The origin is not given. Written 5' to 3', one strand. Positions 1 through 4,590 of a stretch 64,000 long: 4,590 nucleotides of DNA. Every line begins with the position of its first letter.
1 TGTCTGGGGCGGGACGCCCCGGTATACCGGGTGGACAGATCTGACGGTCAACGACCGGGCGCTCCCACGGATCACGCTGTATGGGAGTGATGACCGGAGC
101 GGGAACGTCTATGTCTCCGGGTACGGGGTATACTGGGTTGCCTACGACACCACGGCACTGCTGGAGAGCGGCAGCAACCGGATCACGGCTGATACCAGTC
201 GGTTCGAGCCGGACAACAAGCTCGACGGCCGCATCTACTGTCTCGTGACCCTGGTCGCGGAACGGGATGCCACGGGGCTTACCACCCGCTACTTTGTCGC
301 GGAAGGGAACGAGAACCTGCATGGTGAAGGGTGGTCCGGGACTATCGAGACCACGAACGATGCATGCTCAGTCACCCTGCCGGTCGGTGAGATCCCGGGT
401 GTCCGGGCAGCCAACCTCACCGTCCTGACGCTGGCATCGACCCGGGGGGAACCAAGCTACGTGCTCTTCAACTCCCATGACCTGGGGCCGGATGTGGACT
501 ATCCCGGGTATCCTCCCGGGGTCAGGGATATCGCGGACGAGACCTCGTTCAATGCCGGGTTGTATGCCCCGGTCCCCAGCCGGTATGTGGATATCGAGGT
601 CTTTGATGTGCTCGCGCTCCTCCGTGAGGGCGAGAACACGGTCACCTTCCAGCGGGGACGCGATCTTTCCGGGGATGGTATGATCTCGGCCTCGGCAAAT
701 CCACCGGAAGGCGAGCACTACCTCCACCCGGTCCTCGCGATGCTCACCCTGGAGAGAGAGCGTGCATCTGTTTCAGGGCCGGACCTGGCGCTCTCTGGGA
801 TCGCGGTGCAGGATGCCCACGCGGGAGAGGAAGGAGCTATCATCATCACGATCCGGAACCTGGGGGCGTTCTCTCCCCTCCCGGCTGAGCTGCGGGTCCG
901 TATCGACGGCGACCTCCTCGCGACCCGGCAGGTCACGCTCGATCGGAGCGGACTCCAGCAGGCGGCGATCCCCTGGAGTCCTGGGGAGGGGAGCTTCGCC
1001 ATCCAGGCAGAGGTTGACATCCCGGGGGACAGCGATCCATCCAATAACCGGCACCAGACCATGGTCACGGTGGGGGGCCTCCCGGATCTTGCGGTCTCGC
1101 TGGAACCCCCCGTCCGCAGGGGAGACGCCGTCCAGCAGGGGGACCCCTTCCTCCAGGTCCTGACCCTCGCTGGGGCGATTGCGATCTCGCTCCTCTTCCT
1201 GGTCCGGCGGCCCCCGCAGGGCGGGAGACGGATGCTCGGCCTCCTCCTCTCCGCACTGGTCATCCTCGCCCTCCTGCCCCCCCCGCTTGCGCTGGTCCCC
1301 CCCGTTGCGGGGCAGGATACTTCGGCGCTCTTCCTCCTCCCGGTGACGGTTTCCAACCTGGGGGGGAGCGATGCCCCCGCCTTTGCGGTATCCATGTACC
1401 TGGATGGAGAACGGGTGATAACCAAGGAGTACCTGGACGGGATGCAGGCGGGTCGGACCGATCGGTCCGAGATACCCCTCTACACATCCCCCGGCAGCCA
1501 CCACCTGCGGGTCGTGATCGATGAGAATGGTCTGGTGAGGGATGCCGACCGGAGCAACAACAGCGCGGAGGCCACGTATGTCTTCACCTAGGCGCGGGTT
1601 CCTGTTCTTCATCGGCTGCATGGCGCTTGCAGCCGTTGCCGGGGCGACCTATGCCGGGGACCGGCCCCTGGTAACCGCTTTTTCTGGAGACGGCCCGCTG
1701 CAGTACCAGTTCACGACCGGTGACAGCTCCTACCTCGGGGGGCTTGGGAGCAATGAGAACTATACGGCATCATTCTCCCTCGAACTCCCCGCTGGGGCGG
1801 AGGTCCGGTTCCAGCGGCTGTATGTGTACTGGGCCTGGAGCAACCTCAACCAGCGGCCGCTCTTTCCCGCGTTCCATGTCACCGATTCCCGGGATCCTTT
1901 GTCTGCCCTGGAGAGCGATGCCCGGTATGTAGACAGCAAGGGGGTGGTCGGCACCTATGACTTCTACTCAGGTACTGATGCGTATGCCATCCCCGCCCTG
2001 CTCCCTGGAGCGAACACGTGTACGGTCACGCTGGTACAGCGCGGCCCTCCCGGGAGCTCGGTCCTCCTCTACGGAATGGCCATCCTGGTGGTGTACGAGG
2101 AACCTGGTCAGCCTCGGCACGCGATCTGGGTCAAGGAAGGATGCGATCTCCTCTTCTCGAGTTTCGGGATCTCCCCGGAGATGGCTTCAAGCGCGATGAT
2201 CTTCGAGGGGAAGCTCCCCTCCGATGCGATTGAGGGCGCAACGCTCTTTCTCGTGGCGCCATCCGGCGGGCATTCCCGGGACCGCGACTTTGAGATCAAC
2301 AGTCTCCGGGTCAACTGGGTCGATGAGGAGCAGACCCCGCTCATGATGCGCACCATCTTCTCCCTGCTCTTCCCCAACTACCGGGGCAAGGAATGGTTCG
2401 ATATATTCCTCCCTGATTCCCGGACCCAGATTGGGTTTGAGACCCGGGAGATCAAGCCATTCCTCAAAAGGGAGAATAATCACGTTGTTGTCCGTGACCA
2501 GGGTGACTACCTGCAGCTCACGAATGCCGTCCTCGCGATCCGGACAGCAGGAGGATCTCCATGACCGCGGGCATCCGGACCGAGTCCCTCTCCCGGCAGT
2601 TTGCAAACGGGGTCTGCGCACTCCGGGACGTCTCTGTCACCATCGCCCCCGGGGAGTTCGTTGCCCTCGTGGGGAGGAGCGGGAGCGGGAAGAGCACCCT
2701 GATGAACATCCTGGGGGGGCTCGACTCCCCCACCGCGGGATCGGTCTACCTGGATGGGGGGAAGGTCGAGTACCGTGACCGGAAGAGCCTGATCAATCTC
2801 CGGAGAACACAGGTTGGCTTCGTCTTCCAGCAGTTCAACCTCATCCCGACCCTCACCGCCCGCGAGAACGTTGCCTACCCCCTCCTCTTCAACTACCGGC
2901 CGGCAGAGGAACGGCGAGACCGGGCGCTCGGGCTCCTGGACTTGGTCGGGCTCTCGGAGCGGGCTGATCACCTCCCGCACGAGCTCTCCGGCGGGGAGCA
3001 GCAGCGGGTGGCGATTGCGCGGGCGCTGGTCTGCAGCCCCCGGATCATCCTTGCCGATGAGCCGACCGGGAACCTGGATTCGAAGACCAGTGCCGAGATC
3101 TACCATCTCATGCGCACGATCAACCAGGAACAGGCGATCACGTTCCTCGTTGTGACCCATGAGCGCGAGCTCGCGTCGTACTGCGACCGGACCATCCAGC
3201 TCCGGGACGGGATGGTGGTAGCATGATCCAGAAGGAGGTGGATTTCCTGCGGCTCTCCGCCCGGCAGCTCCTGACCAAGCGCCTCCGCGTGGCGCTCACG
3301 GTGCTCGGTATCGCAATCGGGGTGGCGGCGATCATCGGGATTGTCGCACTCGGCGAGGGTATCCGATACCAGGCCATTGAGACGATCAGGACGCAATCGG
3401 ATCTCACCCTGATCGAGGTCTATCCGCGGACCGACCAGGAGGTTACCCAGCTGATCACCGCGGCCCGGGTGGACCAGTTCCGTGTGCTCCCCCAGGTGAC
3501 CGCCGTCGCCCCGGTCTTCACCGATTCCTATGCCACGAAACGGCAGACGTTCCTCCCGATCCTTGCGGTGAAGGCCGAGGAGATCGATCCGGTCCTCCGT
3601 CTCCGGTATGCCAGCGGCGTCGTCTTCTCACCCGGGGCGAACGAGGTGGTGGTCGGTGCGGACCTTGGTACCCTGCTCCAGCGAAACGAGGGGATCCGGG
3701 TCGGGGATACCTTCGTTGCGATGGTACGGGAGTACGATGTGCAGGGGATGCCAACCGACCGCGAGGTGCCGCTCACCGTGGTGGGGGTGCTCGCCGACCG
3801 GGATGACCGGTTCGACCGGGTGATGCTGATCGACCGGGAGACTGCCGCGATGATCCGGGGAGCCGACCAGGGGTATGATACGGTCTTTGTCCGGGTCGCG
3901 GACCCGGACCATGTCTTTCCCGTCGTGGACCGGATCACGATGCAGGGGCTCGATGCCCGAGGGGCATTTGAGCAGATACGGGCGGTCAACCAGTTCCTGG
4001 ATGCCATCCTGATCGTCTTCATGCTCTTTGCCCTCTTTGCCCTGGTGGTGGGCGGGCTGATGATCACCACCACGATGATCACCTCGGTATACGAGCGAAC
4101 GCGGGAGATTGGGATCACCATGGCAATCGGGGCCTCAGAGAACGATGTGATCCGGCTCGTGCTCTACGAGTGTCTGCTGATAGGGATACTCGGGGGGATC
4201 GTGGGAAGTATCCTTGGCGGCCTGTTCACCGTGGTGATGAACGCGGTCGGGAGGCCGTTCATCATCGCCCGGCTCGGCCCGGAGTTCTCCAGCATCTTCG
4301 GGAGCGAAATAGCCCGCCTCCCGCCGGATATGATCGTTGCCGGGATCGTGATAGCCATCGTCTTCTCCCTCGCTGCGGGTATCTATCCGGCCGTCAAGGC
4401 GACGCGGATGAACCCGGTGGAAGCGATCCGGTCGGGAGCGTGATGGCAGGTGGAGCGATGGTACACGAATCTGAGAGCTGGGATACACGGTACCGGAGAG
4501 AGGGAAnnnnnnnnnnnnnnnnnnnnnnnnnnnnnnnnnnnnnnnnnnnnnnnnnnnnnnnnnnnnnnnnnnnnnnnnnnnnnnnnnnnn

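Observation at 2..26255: A 26-kb island of surface proteins built from two recurring, always-paired uncharacterised modules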

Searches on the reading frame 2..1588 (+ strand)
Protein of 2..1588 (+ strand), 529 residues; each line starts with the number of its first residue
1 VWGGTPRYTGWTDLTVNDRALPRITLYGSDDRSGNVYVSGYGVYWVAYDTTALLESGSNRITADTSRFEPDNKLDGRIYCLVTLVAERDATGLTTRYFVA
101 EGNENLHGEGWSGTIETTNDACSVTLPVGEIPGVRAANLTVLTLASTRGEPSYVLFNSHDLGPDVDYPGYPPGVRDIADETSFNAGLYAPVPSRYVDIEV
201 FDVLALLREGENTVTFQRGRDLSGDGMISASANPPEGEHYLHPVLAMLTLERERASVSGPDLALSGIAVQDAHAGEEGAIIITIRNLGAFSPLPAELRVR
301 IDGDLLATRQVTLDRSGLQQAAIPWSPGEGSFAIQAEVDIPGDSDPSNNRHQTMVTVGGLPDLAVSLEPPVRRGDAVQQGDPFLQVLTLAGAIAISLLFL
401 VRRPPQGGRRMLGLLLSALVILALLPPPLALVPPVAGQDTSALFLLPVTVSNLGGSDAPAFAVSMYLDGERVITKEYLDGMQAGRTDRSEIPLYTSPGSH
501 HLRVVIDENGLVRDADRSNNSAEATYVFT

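Call 4: search_protein_families(library=pfam, proteins=[window:2-1588:+], max_evalue=0.01)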
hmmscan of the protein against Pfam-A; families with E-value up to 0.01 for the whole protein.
window:2-1588:+ (529 aa): 2 families
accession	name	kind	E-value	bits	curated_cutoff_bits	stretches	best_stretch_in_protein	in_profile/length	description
PF11824.13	DUF3344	-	2.9e-23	83.3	27.2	1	7-251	76-275/275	Protein of unknown function (DUF3344)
PF07705.17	CARDB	-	4.1e-18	65.9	22.7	2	447-522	24-99/101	CARDB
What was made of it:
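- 2..1591 (+): g1, cut at its 5' end by the window edge. Order of features: divergent A-type DUF3344 (A'), CARDB, a two-helix membrane hairpin (residues 381-425 of the fragment), then a second CARDB. Pfam gives DUF3344 at 2.9e-23 and CARDB at 4e-18 (call 4).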

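Call 6: search_protein_families(library=ncbifam, proteins=[window:2-1588:+], max_evalue=0.01)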
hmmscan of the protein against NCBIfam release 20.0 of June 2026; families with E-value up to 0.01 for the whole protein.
window:2-1588:+ (529 aa): 0 families

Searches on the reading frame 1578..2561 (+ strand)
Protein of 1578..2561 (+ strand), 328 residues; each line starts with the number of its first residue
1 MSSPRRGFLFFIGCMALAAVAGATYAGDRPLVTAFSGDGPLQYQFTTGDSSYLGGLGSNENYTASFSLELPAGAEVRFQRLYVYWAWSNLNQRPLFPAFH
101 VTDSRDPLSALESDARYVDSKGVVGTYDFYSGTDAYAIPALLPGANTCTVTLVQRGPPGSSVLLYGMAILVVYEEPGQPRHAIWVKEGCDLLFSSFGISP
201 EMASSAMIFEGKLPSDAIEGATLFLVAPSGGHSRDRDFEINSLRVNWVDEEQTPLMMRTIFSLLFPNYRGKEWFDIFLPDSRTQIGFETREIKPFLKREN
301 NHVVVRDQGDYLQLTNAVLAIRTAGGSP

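Call 4: search_protein_families(library=pfam, proteins=[window:1578-2561:+], max_evalue=0.01)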
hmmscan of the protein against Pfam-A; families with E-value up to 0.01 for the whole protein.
window:1578-2561:+ (328 aa): 1 family
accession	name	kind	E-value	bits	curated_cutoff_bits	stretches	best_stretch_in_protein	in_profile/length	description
PF11824.13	DUF3344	-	4.4e-53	181.1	27.2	1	25-321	2-274/275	Protein of unknown function (DUF3344)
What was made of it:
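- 1578..2564 (+): g2: signal peptide plus a single B-type DUF3344 (B') and nothing else. It overlaps g1 by 14 nt. Pfam DUF3344 at 4.4e-53 (call 4).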

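Call 6: search_protein_families(library=ncbifam, proteins=[window:1578-2561:+], max_evalue=0.01)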
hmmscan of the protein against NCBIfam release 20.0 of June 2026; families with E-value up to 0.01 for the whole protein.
window:1578-2561:+ (328 aa): 0 families

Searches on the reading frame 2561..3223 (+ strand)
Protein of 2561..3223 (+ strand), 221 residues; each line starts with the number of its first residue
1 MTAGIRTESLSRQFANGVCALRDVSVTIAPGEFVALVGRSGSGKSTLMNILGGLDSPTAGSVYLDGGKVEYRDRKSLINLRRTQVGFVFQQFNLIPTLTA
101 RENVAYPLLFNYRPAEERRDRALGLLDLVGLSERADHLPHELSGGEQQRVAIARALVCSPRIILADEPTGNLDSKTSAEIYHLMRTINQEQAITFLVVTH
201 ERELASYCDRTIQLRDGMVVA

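Call 5: search_protein_families(library=pfam, proteins=[window:2561-3223:+], max_evalue=0.01)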
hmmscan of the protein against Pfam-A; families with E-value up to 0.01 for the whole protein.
window:2561-3223:+ (221 aa): 7 families
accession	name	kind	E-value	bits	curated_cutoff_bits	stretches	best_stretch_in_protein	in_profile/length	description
PF00005.33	ABC_tran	-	1.4e-37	129.8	25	1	21-169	1-136/137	ABC transporter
PF13304.12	AAA_21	-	1.1e-07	32.7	27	1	33-89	1-60/304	AAA domain, putative AbiEii toxin, Type IV TA system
PF02463.25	SMC_N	-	6.5e-07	29.4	40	1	120-214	135-211/220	RecF/RecN/SMC N terminal domain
PF13555.12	AAA_29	-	0.00052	20.2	27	1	24-48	15-39/61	P-loop containing region of AAA domain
PF01926.29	MMR_HSR1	-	0.00056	20.4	21.9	1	34-53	2-21/113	50S ribosome-binding GTPase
PF03193.22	RsgA_GTPase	-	0.0014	18.9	30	1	29-53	105-128/174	RsgA GTPase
PF13401.12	AAA_22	-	0.008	16.9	27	0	32-78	6-33/130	AAA domain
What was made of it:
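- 2561..3226 (+): g3: ABC ATPase of the LolD/FtsE/MacB type. It overlaps g2 by 4 nt. Pfam ABC_tran at 1.4e-37 (call 5).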

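Call 34: search_protein_families(library=ncbifam, proteins=[window:2561-3223:+], max_evalue=0.001)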
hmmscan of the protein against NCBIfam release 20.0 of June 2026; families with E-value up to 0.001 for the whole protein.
window:2561-3223:+ (221 aa): 189 families (the best 25 are shown)
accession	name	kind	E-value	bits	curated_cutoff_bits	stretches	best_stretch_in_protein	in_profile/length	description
TIGR02211.1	LolD_lipo_ex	equivalog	2.8e-68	229.7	307.75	1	16-219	13-219/221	lipoprotein-releasing ABC transporter ATP-binding protein LolD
NF008639.0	PRK11629.1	equivalog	9.1e-66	221.6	360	1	10-219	12-224/234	lipoprotein-releasing ABC transporter ATP-binding protein LolD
NF007879.0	PRK10584.1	equivalog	1.3e-63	214.8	336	1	18-219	23-224/228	putative ABC transporter ATP-binding protein YbbA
TIGR02673.1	FtsE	equivalog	1.7e-63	214.2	264.85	1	6-218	3-214/214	cell division ATP-binding protein FtsE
NF007826.0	PRK10535.1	equivalog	2.9e-62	210.9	966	1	1-220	1-222/648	macrolide ABC transporter ATP-binding protein/permease MacB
NF038007.1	ABC_ATP_DarD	equivalog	6.7e-62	208.8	375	1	20-218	20-217/218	darobactin export ABC transporter ATP-binding protein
TIGR03608.1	L_ocin_972_ABC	subfamily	1.6e-57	194.3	254.85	1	19-214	12-206/206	putative bacteriocin export ABC transporter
TIGR02315.1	ABC_phnC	equivalog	1.1e-56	192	266.1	1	5-220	2-225/243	phosphonate ABC transporter ATP-binding protein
TIGR02982.1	heterocyst_DevA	subfamily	1.1e-56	191.9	295.8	1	20-219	20-219/220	ABC exporter ATP-binding subunit, DevA family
NF040933.2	ABC_arch_GlcV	equivalog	7.8e-52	176.3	450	1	5-217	3-218/357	glucose ABC transporter ATP-binding protein GlcV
TIGR03265.1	PhnT2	equivalog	2e-50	172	457.7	1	6-218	6-212/353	putative 2-aminoethylphosphonate ABC transporter ATP-binding protein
TIGR01186.1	proV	subfamily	9.9e-50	169.7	326.6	1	19-220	7-209/363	betaine/proline/choline family ABC transporter ATP-binding protein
NF007027.0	PRK09493.1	equivalog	1.1e-49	169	379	1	9-214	6-209/240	glutamine ABC transporter ATP-binding protein GlnQ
TIGR00968.1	3a0106s01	subfamily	3.4e-48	164.2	342.75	1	7-219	3-209/237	sulfate ABC transporter ATP-binding protein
NF006987.0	PRK09452.1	equivalog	6e-48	163.4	482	1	8-219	21-226/378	spermidine/putrescine ABC transporter ATP-binding protein PotA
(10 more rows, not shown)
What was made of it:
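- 2561..3226 (+): The best NCBIfam models are LolD, YbbA, FtsE and MacB, all below their equivalog cut-offs (call 34).
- Closest known: Type VII ABC transporters. Different: They score below every NCBIfam equivalog cut-off, so they are not LolCDE, FtsEX or MacB proper (call 34).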

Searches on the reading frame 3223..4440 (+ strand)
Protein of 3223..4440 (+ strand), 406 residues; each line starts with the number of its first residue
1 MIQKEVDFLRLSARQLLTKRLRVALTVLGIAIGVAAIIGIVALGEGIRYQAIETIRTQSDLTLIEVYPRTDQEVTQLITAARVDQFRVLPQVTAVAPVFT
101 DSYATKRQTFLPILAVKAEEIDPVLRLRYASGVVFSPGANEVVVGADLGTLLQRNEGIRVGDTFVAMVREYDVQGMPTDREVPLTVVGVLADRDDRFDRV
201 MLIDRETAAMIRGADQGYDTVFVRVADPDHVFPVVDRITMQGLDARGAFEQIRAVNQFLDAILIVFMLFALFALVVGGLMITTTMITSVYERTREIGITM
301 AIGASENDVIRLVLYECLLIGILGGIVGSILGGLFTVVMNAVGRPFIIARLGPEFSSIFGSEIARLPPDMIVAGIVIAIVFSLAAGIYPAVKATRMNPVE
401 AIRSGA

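Call 5: search_protein_families(library=pfam, proteins=[window:3223-4440:+], max_evalue=0.01)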
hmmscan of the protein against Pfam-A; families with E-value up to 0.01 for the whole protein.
window:3223-4440:+ (406 aa): 2 families
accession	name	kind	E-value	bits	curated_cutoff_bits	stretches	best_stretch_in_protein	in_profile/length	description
PF12704.14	MacB_PCD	-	9.1e-22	78.8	27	1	24-239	2-205/207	MacB-like periplasmic core domain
PF02687.27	FtsX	-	5.6e-19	68.8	25.5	1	267-398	1-120/120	FtsX-like permease C-terminal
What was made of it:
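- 3223..4443 (+): g4: type VII ABC permease with a MacB-like extracytoplasmic core domain and an FtsX domain. It overlaps g3 by 4 nt. Pfam MacB_PCD at 9e-22 and FtsX at 5.6e-19 (call 5).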

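Call 34: search_protein_families(library=ncbifam, proteins=[window:3223-4440:+], max_evalue=0.001)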
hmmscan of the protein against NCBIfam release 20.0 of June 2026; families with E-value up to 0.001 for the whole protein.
window:3223-4440:+ (406 aa): 9 families
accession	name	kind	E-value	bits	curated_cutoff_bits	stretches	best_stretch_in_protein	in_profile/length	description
TIGR02212.1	lolCE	equivalog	4.7e-23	81.8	362.45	1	24-404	25-410/411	lipoprotein-releasing ABC transporter permease subunit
NF007826.0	PRK10535.1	equivalog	7.2e-23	80.7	966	2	254-402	513-645/648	macrolide ABC transporter ATP-binding protein/permease MacB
TIGR03434.1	ADOP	subfamily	1.4e-16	59.8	622.3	1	179-404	588-802/803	ADOP family duplicated permease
NF008357.0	PRK11146.1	exception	1.5e-13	50.4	439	1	25-401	29-410/414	lipoprotein-releasing ABC transporter permease subunit LolE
NF008076.0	PRK10814.1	exception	1.4e-10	40.7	473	1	20-403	24-397/399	lipoprotein-releasing ABC transporter permease subunit LolC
TIGR02213.1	lolE_release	exception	9.7e-10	37.8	540.35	1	25-402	26-408/411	lipoprotein-releasing ABC transporter permease subunit LolE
NF038346.1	FtsX_actino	exception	1.3e-09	37.9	250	1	208-384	122-300/308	permease-like cell division protein FtsX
NF038347.1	FtsX_Gpos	exception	5.7e-07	29.2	225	1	218-346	121-252/296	permease-like cell division protein FtsX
TIGR00439.2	FtsX_Gneg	equivalog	9e-05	21.8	255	1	249-340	156-244/292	permease-like cell division protein FtsX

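Call 35: search_solved_structures(query=window:3223-4440:+, max_evalue=0.001)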
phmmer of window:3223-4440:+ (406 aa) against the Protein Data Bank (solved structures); distinct sequences matched with E-value up to 0.001: 13.
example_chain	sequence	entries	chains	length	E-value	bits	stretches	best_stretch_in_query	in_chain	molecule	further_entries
5gko_A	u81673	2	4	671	1.1e-18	70.5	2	260-401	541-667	Macrolide export ATP-binding/permease protein MacB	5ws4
9o9x_C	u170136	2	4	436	2.3e-18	69.5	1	232-403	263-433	ABC transporter permease YtrF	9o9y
5nik_J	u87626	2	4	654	1.5e-17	66.8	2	260-338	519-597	Macrolide export ATP-binding/permease protein MacB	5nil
5lil_A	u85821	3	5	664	2.6e-16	62.7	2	264-402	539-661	Macrolide export ATP-binding/permease protein MacB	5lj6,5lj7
5xu1_M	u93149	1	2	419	1.6e-13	53.5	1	249-403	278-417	ABC transporter permeae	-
7arh_C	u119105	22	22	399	5.3e-09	38.7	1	25-403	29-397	Lipoprotein-releasing ABC transporter permease subunit LolC | Lipo-releasing system transmembrane protein lolC | Lipoprotein-releasing system transmembrane prot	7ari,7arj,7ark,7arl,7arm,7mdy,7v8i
9w37_A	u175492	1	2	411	6e-09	38.5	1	25-403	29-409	LolF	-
9w35_A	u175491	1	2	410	7.5e-09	38.2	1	25-403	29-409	LolF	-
9w2w_A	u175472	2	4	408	4.7e-08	35.5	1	25-402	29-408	LolF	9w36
7arh_E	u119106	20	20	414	1.7e-07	33.7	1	24-402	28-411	Lipoprotein-releasing system transmembrane protein LolE | Lipoprotein transporter subunit LolE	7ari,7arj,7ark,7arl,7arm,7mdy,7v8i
7mdx_A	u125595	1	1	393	1.9e-07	33.5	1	25-400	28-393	Lipoprotein-releasing system transmembrane protein LolC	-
7mdx_B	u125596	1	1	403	4.6e-07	32.3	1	24-398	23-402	Lipoprotein-releasing system transmembrane protein LolE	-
9rli_E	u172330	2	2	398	4.2e-06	29.1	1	251-402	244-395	Lipoprotein-releasing system transmembrane protein LolE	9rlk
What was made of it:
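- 3223..4443 (+): PDB sequence matches are MacB, YtrF, LolC/E and LolF (call 35).
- On Type VII ABC transporter (MacB/LolCDE/FtsEX superfamily): PDB sequence matches to MacB, YtrF and LolC/E/F (call 35).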
